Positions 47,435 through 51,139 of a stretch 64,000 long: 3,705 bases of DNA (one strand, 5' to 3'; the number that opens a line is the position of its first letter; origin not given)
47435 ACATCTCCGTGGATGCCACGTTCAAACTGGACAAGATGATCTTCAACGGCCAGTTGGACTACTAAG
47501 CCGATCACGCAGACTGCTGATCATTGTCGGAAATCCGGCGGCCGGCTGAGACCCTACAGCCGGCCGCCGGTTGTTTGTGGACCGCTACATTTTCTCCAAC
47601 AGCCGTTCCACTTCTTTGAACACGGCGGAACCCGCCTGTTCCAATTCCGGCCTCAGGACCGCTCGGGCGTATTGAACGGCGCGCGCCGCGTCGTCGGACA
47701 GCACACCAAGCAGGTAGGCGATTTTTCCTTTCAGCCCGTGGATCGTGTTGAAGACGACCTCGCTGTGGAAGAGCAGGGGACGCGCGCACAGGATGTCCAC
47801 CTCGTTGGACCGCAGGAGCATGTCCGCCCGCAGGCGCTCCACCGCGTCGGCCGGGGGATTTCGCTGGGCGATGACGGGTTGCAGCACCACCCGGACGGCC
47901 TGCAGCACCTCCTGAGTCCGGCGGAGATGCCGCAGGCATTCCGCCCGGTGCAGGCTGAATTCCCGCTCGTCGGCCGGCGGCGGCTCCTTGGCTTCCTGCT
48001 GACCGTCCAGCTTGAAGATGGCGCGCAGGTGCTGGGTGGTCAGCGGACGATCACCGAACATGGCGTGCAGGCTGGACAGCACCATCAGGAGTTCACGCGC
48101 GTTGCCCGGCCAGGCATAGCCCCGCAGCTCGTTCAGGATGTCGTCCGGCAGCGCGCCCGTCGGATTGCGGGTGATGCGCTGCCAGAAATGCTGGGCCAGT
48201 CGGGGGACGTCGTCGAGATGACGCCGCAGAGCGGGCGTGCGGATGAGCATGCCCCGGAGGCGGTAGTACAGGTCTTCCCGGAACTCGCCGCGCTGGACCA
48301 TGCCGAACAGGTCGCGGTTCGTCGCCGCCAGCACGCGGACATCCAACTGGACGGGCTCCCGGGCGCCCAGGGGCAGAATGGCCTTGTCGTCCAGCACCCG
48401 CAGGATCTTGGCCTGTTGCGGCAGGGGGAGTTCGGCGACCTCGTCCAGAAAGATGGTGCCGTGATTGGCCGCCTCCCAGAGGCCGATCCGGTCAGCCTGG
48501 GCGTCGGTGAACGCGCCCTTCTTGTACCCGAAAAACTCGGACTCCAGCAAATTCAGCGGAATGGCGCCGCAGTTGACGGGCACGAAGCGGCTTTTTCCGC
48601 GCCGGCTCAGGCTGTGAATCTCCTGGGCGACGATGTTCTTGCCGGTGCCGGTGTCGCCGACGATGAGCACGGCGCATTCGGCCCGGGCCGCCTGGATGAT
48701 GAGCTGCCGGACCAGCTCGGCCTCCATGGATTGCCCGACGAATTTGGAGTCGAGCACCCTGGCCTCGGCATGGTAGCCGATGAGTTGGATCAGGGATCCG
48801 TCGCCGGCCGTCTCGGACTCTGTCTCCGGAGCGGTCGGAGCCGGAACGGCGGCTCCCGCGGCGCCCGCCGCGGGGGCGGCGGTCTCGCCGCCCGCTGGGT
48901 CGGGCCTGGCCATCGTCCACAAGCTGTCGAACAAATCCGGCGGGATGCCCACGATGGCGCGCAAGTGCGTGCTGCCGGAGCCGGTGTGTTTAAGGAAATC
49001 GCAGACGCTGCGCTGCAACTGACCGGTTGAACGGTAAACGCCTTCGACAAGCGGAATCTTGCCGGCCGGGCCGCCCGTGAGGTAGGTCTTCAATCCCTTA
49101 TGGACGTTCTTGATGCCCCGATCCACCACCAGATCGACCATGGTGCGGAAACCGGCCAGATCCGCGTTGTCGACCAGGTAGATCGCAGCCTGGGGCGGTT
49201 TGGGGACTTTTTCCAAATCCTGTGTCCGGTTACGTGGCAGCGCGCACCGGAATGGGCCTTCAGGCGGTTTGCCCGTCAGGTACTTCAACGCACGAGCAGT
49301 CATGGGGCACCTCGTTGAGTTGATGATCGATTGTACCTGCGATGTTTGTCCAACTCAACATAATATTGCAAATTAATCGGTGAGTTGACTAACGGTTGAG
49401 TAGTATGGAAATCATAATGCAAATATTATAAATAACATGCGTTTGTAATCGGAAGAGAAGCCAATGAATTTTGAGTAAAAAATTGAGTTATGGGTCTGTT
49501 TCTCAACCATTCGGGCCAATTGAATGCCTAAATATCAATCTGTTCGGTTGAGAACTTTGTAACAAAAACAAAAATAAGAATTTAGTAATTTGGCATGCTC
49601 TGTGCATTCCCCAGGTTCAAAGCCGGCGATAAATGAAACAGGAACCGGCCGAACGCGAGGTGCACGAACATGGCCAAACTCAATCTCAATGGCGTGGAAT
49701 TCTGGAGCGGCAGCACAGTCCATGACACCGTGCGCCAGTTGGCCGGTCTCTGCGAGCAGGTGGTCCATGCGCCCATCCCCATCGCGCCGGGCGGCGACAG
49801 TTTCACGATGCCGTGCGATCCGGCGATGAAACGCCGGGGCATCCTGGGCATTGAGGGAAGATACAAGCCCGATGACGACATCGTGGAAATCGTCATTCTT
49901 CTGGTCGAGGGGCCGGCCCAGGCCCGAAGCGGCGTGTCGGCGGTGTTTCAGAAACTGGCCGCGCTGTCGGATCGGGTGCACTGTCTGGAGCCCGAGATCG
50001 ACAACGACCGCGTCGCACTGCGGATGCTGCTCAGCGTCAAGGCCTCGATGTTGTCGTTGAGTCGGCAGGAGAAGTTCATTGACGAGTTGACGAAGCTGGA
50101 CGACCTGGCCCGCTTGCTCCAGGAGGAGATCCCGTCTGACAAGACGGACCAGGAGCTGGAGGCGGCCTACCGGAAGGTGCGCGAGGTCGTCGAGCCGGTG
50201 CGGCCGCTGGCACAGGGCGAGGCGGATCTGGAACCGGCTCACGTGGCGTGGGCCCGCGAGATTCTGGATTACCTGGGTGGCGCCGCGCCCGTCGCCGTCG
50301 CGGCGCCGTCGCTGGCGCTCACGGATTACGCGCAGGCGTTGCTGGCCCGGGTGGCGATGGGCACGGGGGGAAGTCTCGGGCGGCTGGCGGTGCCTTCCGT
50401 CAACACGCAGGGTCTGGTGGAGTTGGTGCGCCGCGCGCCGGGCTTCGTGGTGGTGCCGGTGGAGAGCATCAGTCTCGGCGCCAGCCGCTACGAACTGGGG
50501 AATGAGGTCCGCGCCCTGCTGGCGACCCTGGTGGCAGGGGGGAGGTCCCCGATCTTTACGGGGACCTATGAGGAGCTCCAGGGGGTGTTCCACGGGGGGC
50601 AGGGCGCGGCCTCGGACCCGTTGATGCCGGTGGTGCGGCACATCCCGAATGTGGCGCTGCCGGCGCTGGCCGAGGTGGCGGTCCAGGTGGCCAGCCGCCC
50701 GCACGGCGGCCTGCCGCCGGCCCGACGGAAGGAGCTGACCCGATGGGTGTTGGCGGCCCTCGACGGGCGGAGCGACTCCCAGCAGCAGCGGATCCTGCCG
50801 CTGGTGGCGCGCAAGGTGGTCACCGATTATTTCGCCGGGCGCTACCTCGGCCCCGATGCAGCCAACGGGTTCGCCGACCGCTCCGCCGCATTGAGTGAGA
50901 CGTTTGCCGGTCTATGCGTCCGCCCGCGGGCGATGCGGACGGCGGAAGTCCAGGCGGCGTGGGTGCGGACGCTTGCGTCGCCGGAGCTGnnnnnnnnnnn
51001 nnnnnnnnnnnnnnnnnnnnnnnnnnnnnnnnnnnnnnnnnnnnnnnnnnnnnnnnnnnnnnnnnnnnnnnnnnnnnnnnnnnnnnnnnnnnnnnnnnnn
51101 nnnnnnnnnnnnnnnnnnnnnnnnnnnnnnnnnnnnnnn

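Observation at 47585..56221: Sigma-54 regulated operon: diverged ClpB-like AAA+ protein, MoxR-like ATPase, large VWA protein and an unknown protein, with a divergent atypical activator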

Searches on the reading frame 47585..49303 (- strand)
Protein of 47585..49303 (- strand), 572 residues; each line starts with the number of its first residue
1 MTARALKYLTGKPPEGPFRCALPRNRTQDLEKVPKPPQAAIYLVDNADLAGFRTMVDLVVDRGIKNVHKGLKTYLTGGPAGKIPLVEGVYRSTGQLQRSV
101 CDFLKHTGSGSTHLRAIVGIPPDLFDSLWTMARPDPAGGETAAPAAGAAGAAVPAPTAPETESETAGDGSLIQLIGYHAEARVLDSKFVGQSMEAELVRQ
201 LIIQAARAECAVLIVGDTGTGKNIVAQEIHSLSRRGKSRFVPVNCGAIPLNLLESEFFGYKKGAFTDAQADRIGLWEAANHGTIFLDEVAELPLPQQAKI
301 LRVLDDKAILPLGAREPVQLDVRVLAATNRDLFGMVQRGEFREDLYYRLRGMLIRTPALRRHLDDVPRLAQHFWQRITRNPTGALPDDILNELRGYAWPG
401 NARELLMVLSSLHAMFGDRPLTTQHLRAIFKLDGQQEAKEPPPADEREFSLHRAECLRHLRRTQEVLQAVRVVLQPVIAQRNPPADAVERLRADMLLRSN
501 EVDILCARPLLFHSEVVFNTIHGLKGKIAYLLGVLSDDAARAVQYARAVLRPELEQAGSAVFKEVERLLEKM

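Call 5: search_protein_families(library=pfam, proteins=[window:47585-49303:-], max_evalue=0.1)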
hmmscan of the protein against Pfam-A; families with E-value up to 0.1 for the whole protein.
window:47585-49303:- (572 aa): 9 families
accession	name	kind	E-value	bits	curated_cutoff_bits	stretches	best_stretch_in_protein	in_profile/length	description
PF00158.32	Sigma54_activat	-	4.3e-61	205.9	20.2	1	189-354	2-167/168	Sigma-54 interaction domain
PF14532.12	Sigma54_activ_2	-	9.5e-14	52.3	25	1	189-359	1-138/138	Sigma-54 interaction domain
PF25601.1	AAA_lid_14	-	4.9e-11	42.7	27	1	360-438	1-82/87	AAA+ ATPase lid domain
PF07728.20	AAA_5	-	1.2e-06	29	22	1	212-331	2-124/139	AAA domain (dynein-related subfamily)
PF13191.12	AAA_16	-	6.1e-05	24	32.6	1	187-300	1-104/167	AAA ATPase domain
PF01078.27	Mg_chelatase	-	0.0067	16.3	20.3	0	200-232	13-45/207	Magnesium chelatase, subunit ChlI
PF00004.35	AAA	-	0.032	15.1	21.2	1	212-330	1-110/131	ATPase family associated with various cellular activities (AAA)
PF12775.13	AAA_7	-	0.039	13.9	25.8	1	198-231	22-55/181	P-loop containing dynein motor region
PF16712.10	SCAB_CC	-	0.089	13.1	25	0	527-570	62-104/168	Coiled-coil regions of plant-specific actin-binding protein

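Call 6: search_protein_families(library=padloc, proteins=[window:47585-49303:-], max_evalue=0.1)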
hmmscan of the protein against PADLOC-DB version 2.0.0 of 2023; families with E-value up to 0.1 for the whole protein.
window:47585-49303:- (572 aa): 3 families
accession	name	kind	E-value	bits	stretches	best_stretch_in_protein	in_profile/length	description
PDLC01995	RtcR_PspF2--CARF_AAA_HTH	-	6.7e-83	277.4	1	152-435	134-420/481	-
PDLC01993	RtcR--CARF_AAA_HTH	-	5.9e-43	145.1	1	196-379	191-377/523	-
PDLC01994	RtcR_PspF1--CARF_AAA_HTH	-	9e-43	145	1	194-445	166-415/468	-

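Call 7: search_protein_families(library=ncbifam, proteins=[window:47585-49303:-], max_evalue=0.1)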
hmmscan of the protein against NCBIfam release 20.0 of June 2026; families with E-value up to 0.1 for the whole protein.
window:47585-49303:- (572 aa): 29 families (the best 25 are shown)
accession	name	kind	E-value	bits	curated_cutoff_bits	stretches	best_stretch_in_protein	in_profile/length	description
NF041552.1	TF_PrdR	equivalog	3.1e-73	247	795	1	187-426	268-510/577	sigma-54 dependent transcriptional regulator PrdR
NF038308.1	RNA_repair_RtcR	equivalog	7.3e-73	246.2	650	1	181-456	175-464/530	RNA repair transcriptional activator RtcR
TIGR02329.1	propionate_PrpR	equivalog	5.6e-72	243.1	499.2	1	181-430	207-467/526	propionate catabolism operon regulatory protein PrpR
TIGR01817.1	nifA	equivalog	3.5e-71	240.6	528.85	1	182-418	192-430/534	nif-specific transcriptional activator NifA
NF003451.0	PRK05022.1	equivalog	8.2e-71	239.2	476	1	184-469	188-473/512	nitric oxide reductase transcriptional regulator NorR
TIGR02915.1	PEP_resp_reg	equivalog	1.5e-68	231.6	502.6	1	186-413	139-369/445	PEP-CTERM-box response regulator transcription factor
TIGR01818.1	ntrC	equivalog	8.1e-68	229.3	558.6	1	187-451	135-403/463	nitrogen regulation protein NR(I)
NF011953.0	PRK15424.1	equivalog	1.4e-66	225.2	703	1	184-429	217-481/538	propionate catabolism operon regulatory protein PrpR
NF050807.1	TransRegFlbDCaul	equivalog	2.1e-65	221.4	750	1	187-409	119-344/454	sigma-54-dependent transcriptional regulator FlbD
NF008469.0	PRK11361.1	equivalog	2.6e-65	220.9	714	1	198-411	155-371/461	acetoacetate metabolism transcriptional regulator AtoC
NF011695.0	PRK15115.1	equivalog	1.1e-60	205.7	763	1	205-415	154-367/445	two-component system response regulator GlrR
NF011958.0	PRK15429.1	equivalog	1.3e-60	205.8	830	1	189-409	382-605/692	formate hydrogenlyase transcriptional activator FlhA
TIGR02974.1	phageshock_pspF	equivalog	2.7e-58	197.8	443.55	1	189-408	2-225/336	phage shock protein operon transcriptional activator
NF041946.1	LuxO_transreg_Vib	equivalog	1.6e-57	195.3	800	1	186-440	133-390/463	quorum-sensing sigma-54 dependent transcriptional regulator LuxO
NF041906.1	V4R_TF_MobR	exception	3.4e-57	194.1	999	1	185-411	231-460/544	phenol degradation transcriptional regulator MobR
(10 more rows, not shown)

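Call 72: search_protein_families(library=phrogs, proteins=[window:47585-49303:-], max_evalue=0.01)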
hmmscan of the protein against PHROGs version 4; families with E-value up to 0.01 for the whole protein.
window:47585-49303:- (572 aa): 2 families
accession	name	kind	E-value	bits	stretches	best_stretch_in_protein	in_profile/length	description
phrog_7998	-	unknown function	1.1e-38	134.3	1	185-409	16-228/339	-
phrog_296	-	integration and excision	0.0062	16.2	0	180-225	290-334/626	DNA transposition protein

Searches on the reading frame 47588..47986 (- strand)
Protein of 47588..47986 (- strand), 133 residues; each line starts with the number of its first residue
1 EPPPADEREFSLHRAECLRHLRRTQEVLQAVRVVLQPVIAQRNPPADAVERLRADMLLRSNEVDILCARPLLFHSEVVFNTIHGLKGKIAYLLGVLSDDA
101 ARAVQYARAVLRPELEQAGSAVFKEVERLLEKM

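Call 62: search_protein_families(library=pfam, proteins=[window:47588-47986:-], max_evalue=10)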
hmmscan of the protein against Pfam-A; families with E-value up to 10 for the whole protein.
seq(133 aa): 1 family
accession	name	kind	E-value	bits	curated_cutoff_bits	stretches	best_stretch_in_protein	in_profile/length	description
PF16712.10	SCAB_CC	-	0.0086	16.4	25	1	88-131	62-104/168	Coiled-coil regions of plant-specific actin-binding protein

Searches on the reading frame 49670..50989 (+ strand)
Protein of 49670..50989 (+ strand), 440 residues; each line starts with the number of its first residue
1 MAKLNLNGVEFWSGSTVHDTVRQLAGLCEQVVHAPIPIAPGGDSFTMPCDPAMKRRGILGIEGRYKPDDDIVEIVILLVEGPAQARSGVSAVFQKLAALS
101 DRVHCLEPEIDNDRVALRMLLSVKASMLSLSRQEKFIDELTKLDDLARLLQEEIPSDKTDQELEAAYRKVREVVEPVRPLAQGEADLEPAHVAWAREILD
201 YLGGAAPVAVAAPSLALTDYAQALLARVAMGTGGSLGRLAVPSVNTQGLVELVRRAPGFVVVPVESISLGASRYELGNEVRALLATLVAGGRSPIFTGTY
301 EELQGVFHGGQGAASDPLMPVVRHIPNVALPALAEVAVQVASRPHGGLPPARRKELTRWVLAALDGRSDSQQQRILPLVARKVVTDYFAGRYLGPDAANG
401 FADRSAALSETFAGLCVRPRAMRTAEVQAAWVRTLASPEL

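Call 94: find_homologous_proteins(query=window:49670-50989:+, max_evalue=0.001)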
Query window:49670-50989:+ (440 aa): 8 proteins with E <= 0.001 among 8000 candidates.
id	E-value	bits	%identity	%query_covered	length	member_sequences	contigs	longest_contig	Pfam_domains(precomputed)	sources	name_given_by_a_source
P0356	6.0e-261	883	96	100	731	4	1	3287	PF07724.21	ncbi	-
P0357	2.3e-255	865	91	100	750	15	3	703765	PF07724.21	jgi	-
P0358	5.3e-234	795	84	100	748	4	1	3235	PF07724.21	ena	-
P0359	3.7e-190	650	69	100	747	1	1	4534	PF07724.21,PF00004.36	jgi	jgi:hypothetical protein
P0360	1.5e-69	253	33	97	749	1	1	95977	PF07724.21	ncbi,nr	ncbi:MAG: AAA family ATPase [Candidatus Alcyoniella australis]|nr:AAA family ATPase [Candidatus Alcy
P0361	8.3e-67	244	35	95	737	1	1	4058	PF07724.21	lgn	-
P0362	4.1e-62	229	34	100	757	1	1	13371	PF07724.21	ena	-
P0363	9.2e-41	158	40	69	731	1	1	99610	PF07724.21,PF00004.36,PF07728.21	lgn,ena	-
